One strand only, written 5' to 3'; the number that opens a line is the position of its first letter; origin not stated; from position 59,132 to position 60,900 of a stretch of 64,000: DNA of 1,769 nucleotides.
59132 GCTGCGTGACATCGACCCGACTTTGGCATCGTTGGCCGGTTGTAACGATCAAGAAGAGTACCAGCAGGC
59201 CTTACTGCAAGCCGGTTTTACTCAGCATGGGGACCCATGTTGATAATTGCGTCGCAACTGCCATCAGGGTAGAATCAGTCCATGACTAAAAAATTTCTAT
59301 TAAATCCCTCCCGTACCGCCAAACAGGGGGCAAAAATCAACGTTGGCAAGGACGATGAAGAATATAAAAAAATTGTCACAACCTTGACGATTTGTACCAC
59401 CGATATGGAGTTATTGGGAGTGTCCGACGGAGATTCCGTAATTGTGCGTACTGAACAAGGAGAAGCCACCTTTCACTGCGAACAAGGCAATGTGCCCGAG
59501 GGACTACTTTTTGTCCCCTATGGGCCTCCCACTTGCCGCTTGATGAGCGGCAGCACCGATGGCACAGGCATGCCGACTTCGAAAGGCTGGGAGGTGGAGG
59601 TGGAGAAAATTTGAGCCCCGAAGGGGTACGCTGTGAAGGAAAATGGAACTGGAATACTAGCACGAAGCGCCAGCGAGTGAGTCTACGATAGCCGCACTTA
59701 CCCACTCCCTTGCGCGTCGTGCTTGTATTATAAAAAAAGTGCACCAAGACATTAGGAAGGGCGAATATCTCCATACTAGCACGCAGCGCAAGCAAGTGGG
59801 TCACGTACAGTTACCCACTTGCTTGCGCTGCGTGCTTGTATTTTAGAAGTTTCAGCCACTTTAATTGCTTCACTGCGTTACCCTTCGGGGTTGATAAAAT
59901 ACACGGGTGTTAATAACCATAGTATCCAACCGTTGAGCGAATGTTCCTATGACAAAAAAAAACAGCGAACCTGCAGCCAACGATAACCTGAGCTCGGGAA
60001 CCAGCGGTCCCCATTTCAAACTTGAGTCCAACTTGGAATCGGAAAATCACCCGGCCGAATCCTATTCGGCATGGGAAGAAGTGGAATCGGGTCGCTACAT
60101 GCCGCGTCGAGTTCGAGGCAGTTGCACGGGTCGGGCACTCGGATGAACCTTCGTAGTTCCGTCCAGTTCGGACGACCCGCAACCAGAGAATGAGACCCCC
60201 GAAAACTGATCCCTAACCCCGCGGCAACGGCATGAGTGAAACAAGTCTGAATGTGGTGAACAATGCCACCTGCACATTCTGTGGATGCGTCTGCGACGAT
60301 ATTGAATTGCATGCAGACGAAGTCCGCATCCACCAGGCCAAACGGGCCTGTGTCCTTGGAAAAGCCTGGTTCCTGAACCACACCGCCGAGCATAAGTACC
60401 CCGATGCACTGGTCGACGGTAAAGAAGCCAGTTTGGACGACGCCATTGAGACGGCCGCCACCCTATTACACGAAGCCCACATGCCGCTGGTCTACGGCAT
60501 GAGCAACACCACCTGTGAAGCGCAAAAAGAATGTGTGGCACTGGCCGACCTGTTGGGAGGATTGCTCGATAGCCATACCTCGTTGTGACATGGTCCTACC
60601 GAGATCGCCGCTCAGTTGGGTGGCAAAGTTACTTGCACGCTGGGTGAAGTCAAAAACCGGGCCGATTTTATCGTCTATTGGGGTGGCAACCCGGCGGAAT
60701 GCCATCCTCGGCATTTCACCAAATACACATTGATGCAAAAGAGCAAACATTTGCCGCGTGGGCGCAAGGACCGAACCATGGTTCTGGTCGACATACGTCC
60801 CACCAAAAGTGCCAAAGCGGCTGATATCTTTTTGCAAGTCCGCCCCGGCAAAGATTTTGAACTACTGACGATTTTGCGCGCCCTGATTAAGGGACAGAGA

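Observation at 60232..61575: In-frame TGA at the catalytic Cys/Sec position of FwdB: candidate selenocysteine-containing formylmethanofuran dehydrogenase in a bacterium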

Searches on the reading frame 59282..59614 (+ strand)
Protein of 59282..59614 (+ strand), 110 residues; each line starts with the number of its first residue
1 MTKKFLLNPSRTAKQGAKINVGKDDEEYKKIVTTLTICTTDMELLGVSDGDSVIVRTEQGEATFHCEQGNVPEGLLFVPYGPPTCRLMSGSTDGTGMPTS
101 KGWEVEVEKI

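Call 7: search_protein_families(library=ncbifam, proteins=[window:59282-59614:+])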
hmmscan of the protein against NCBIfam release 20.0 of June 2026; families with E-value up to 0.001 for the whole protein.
window:59282-59614:+ (110 aa): 1 family
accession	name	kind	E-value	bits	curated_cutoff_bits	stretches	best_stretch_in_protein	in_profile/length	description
NF042908.1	FMD_DH_FwdD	exception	1.1e-21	77.3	175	1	4-109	2-110/129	tungsten-dependent formylmethanofuran dehydrogenase subunit FwdD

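Call 8: search_protein_families(library=pfam, proteins=[window:59282-59614:+])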
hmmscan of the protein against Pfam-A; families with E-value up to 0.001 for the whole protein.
window:59282-59614:+ (110 aa): 1 family
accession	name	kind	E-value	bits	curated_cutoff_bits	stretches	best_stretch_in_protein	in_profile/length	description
PF01568.27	Molydop_binding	-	1.3e-08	35.2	26.8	1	10-102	6-108/110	Molydopterin dinucleotide binding domain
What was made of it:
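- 59282..59614 (+): fwdD, the small pterin-capping subunit. NCBIfam FwdD gives 1.1e-21 and Pfam Molydop_binding gives 1.3e-8 (calls 7, 8).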

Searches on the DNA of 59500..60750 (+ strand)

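Call 31: search_rna_families(source=window, start=59500, end=60750, threshold=evalue, max_evalue=10)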
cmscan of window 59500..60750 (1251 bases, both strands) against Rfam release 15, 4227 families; matches with E-value up to 10: 5.
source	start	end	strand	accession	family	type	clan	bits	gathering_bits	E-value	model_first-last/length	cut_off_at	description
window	59778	59836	+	RF00971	mir-578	Gene; miRNA;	-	29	98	0.0068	1-84/84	no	mir-578 microRNA precursor family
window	59768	59851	+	RF00834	mir-268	Gene; miRNA;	-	26.8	47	0.019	1-89/89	no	mir-268 microRNA precursor family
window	59779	59835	-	RF03613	MIR6234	Gene; miRNA;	-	19.7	90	0.19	1-146/146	no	MIR6234 microRNA precursor family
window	59654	59726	-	RF03631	MIR3440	Gene; miRNA;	-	17.3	105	1.6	1-127/127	no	MIR3440 microRNA precursor family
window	59699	59802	-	RF04132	mir-4436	Gene; miRNA;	-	17.2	74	2.1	1-85/85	no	mir-4436 microRNA precursor family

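Call 79: build_rna_model(alignment_id=A3, structure=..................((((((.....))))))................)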
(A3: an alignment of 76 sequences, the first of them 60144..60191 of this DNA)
Model R1 built from alignment A3 (76 sequences, 51 columns); structure: as given.
model positions 48; base pairs 6; branch points 0; effective number of sequences 76; information 1.049 bits per position. Calibrated on 0.2 Mb of random sequence (short: E-values are rough).
structure used (alignment columns):
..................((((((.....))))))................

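Call 80: search_with_rna_model(model_id=R1, source=window, filters=off, max_evalue=10, show_alignments=3)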
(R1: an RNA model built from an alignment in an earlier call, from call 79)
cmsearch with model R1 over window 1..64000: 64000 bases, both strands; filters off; matches with E-value up to 10: 7.
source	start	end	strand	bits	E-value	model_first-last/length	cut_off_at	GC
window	60144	60188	+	40.7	4.7e-10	1-48/48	no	0.58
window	32955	32971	+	12.5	0.061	19-35/48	no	0.71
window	22245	22257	-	6.3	3.7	1-48/48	no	0.46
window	43899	43907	+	5.6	5.9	23-31/48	no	0.89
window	48123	48131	-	5.6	5.9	23-31/48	no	0.89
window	47764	47805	-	5.4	6.7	1-48/48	no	0.57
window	5885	5942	+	5.2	7.5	14-48/48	no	0.52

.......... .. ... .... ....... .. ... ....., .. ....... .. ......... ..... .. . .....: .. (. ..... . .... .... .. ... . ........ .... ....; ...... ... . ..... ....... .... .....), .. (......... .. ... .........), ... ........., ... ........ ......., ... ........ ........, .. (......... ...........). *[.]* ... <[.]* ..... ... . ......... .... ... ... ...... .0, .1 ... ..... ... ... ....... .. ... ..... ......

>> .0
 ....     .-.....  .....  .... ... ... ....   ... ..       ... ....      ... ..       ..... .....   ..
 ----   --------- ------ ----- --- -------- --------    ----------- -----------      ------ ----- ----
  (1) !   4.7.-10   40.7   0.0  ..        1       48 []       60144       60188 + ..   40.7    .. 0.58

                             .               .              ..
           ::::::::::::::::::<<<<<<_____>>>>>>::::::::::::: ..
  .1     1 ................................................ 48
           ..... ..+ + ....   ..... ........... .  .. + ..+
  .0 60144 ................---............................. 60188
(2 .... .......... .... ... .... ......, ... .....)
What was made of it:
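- Tried and rejected: The covariance model of the small-ORF hairpin does not hit the fwdB hairpin, so the two share only the general architecture and the RGUU loop motif (call 80).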

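Call 91: search_with_rna_model(model_id=R1, sources=[L001, L002, L003, L004, L005, L006, L007, L008, L009, L010, L011, L012, L013, L014, L015, L016, L017, L018, L019, L020, L021, L022, L023, L024, L025, L026, L027, L028, L029, L030, L031, L032, L033, L034, L035, L036, L037, L038, L039, L040, L041, L042, L043, L044, L045, L046, L047, L048, L049, L050, L051, L052, L053, L054, L055, L056, L057, L058, L059, L060, L061, L062, L063, L064, L065, L066, L067, L068, L069, L070, L071, L072, L073, L074, L075, L076, L077, L078, L079, L080, L081, L082, L083, L084], max_evalue=0.01)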
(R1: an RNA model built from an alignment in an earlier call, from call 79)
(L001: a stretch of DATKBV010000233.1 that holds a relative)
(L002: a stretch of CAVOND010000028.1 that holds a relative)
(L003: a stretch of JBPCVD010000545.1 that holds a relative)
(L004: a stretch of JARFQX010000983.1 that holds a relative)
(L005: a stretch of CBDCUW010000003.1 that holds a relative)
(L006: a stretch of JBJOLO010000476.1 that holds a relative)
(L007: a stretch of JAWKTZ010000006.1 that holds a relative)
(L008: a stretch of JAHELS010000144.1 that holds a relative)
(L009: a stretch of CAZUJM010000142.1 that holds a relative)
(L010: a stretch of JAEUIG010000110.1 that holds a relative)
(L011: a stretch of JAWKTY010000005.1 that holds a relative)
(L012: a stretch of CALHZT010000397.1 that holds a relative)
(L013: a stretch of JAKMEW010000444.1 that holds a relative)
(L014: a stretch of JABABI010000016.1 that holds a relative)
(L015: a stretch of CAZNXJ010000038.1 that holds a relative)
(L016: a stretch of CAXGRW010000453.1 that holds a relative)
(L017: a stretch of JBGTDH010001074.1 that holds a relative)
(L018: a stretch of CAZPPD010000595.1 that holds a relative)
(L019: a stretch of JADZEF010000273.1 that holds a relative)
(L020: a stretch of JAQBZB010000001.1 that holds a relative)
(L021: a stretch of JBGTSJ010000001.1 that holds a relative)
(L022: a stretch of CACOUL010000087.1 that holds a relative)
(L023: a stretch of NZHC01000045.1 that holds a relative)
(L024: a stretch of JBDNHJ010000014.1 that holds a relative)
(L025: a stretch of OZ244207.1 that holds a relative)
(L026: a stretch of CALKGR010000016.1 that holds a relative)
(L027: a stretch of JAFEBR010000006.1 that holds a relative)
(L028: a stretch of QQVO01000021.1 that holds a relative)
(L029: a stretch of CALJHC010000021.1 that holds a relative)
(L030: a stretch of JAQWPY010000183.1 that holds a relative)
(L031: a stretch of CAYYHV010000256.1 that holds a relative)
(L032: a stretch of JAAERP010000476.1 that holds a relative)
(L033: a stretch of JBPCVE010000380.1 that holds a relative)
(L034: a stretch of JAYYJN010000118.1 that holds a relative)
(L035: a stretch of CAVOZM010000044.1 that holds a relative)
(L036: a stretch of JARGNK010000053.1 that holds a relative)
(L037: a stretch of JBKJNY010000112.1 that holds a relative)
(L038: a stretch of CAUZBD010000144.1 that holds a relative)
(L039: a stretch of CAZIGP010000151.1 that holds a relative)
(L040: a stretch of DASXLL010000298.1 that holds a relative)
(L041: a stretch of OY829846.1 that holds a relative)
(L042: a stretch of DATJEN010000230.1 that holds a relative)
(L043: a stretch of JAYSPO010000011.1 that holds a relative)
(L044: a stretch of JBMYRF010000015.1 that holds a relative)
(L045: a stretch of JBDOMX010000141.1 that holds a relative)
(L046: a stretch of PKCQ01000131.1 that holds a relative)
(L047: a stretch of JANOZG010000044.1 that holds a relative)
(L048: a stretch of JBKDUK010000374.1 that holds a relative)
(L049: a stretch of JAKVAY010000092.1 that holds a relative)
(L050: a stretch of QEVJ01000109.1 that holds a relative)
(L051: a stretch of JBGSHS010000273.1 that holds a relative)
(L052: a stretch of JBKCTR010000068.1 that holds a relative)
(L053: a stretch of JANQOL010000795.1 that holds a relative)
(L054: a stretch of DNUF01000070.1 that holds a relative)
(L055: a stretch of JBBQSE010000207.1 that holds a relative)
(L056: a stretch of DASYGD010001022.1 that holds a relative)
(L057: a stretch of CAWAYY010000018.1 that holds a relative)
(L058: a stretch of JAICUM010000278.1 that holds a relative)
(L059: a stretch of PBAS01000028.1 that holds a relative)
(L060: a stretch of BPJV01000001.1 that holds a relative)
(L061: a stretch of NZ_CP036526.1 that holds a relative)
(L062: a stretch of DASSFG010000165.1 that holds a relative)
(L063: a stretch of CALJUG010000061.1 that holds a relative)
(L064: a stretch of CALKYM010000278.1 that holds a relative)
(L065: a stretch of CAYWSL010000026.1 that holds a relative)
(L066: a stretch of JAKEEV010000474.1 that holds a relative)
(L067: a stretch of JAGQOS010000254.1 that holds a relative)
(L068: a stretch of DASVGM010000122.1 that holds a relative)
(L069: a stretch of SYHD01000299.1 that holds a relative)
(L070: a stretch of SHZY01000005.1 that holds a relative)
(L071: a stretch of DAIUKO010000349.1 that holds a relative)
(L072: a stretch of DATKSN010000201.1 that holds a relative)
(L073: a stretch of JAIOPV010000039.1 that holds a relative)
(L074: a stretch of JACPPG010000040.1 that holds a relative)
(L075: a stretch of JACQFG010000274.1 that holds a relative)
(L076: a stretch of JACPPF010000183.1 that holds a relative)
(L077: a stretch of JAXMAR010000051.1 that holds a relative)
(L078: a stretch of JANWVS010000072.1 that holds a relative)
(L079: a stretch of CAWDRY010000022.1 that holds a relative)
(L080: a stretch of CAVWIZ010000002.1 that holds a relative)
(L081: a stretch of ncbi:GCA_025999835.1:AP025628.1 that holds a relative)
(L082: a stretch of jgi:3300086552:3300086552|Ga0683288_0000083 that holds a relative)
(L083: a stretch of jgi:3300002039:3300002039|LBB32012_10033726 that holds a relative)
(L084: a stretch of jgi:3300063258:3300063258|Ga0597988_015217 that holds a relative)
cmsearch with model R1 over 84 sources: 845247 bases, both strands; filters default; matches with E-value up to 0.01: 79.
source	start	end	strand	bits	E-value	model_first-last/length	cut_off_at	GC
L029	5848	5895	+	66.3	2.7e-16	1-48/48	no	0.6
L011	5867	5914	+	63.1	2.3e-15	1-48/48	no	0.54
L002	5808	5855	+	63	2.5e-15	1-48/48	no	0.6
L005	5924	5971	+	62.7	3e-15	1-48/48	no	0.52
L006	5775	5822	+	62.6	3.2e-15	1-48/48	no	0.56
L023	5773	5820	+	62.4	3.7e-15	1-48/48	no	0.58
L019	5910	5957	+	61.8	5.3e-15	1-48/48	no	0.62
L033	5809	5856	+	61.7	5.6e-15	1-48/48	no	0.58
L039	5154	5201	+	61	9.3e-15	1-48/48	no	0.56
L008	5861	5908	+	60.7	1.1e-14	1-48/48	no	0.54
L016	603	650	+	60.3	1.4e-14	1-48/48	no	0.56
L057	5933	5980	+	60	1.7e-14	1-48/48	no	0.5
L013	2061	2108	+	59.9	1.9e-14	1-48/48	no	0.52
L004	1660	1707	+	59.6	2.2e-14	1-48/48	no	0.62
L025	5875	5922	+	58.7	4.1e-14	1-48/48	no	0.56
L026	5809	5856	+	58.7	4.1e-14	1-48/48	no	0.5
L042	591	638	+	58.7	4.2e-14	1-48/48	no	0.6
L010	590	637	+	58.4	5e-14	1-48/48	no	0.65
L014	5782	5829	+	58.1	6.3e-14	1-48/48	no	0.52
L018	2815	2862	+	58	6.8e-14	1-48/48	no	0.5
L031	3840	3887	+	57.1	1.2e-13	1-48/48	no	0.54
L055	5712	5759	+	56.7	1.6e-13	1-48/48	no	0.6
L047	4274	4321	+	56.7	1.6e-13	1-48/48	no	0.52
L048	5860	5907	+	56.6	1.7e-13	1-48/48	no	0.6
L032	537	584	+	56.4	1.9e-13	1-48/48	no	0.5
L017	4100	4147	+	55.5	3.4e-13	1-48/48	no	0.56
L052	4540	4587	+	55.5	3.5e-13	1-48/48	no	0.56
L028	5719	5766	+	54.7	5.9e-13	1-48/48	no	0.56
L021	5730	5777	+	54.6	6.5e-13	1-48/48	no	0.65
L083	234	281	+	54.5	6.5e-13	1-48/48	no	0.56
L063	874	921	+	54.5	6.5e-13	1-48/48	no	0.65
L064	5503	5550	+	54.5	6.5e-13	1-48/48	no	0.65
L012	5530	5577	+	54.3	7.5e-13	1-48/48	no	0.52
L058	5055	5102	+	54.3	7.7e-13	1-48/48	no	0.54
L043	5027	5074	+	54.3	7.8e-13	1-48/48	no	0.52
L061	5830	5877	+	53.8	1e-12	1-48/48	no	0.58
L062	4887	4934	+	53.6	1.2e-12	1-48/48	no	0.52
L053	4546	4593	+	53.6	1.2e-12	1-48/48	no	0.52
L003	2466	2513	+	53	1.9e-12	1-48/48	no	0.54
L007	5864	5911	+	52.8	2e-12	1-48/48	no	0.48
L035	5817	5864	+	52.8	2.1e-12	1-48/48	no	0.48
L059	4103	4150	+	52.4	2.6e-12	1-48/48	no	0.58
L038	3929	3976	+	52.1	3.2e-12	1-48/48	no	0.5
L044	5807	5854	+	51.8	3.9e-12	1-48/48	no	0.54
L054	1081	1128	+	51.3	5.4e-12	1-48/48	no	0.58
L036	5796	5843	+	51.3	5.5e-12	1-48/48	no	0.54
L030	5882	5929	+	51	6.6e-12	1-48/48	no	0.58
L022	1451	1498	+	50.6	8.6e-12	1-48/48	no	0.56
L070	5878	5922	+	50.4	9.8e-12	1-48/48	no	0.56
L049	5918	5965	+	50.4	9.9e-12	1-48/48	no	0.58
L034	5866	5913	+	50.3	1e-11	1-48/48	no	0.5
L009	3504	3551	+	50.2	1.1e-11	1-48/48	no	0.65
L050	1048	1095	+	50.1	1.3e-11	1-48/48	no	0.62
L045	5918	5965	+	49.7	1.6e-11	1-48/48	no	0.6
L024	5787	5834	+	48.6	3.3e-11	1-48/48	no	0.5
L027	5884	5931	+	48.5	3.6e-11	1-48/48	no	0.56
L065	5795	5842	+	48.4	3.7e-11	1-48/48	no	0.52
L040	4934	4981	+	46.8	1.1e-10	1-48/48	no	0.62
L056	3124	3171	+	46.4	1.4e-10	1-48/48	no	0.71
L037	5776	5823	+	46.3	1.6e-10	1-48/48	no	0.5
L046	962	1009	+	45.7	2.2e-10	1-48/48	no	0.48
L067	1746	1793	+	45.2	3.1e-10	1-48/48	no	0.56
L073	5870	5917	+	45.2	3.1e-10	1-48/48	no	0.67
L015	5667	5714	+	44.8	4.2e-10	1-48/48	no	0.6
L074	5858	5902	+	44.5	4.9e-10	1-48/48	no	0.64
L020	5930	5974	+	42.6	1.8e-09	1-48/48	no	0.58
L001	5858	5902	+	41.1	4.8e-09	1-48/48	no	0.47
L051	5754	5801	+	40.8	5.6e-09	1-48/48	no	0.6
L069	5484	5528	+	40.3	8.1e-09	1-48/48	no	0.62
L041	5902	5949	+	40.2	8.4e-09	1-48/48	no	0.46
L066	911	955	+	39.9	1e-08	1-48/48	no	0.62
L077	5936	5980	+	36.6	9.5e-08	1-48/48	no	0.67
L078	4960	5004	+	35.6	1.8e-07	1-48/48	no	0.58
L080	5901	5945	+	35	2.7e-07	1-48/48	no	0.6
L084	593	637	+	34.2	4.7e-07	1-48/48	no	0.53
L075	326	370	+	34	5.2e-07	1-48/48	no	0.56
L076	4569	4613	+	33.2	9.1e-07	1-48/48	no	0.62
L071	3939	3983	+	30.6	5e-06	1-48/48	no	0.58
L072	3579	3623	+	28.5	2e-05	1-48/48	no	0.6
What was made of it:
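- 60160..60174 (+): Hairpin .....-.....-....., starting 13 nt after the uORF TGA (a SECIS-like element). Covariance model R1 hits one site per locus in 77 of 80 loci, always just upstream of fwdB (call 91), and hits the window at 60144-60188 with E 4.7e-10 (call 80).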

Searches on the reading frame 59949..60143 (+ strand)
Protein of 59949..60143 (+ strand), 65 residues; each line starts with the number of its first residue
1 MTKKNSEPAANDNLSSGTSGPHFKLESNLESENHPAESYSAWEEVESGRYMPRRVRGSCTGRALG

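Call 87: predict_structure(alignment_id=A5)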
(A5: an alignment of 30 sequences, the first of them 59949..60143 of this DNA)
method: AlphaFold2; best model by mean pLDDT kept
length: 65 residues; sequences in the alignment: 30
mean_pLDDT: 63.6   pTM: 0.27
mean pLDDT of the five models: 63.6, 62.9, 62.8, 61.4, 61.0
residues with pLDDT >= 90: 0; 70-90: 16; 50-70: 46; < 50: 3
segments of 3 or more residues with pLDDT < 50: none
pLDDT, mean of each block of 10 residues (from residue 1): 60 57 58 57 85 68 58
secondary structure, 60 per line:
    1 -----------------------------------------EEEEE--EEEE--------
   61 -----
elements in order: E42-46 E49-52
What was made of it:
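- Tried and rejected: It gave only a short beta-hairpin in an otherwise low-confidence chain (pLDDT 63.6; call 87), which does not decide its function.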
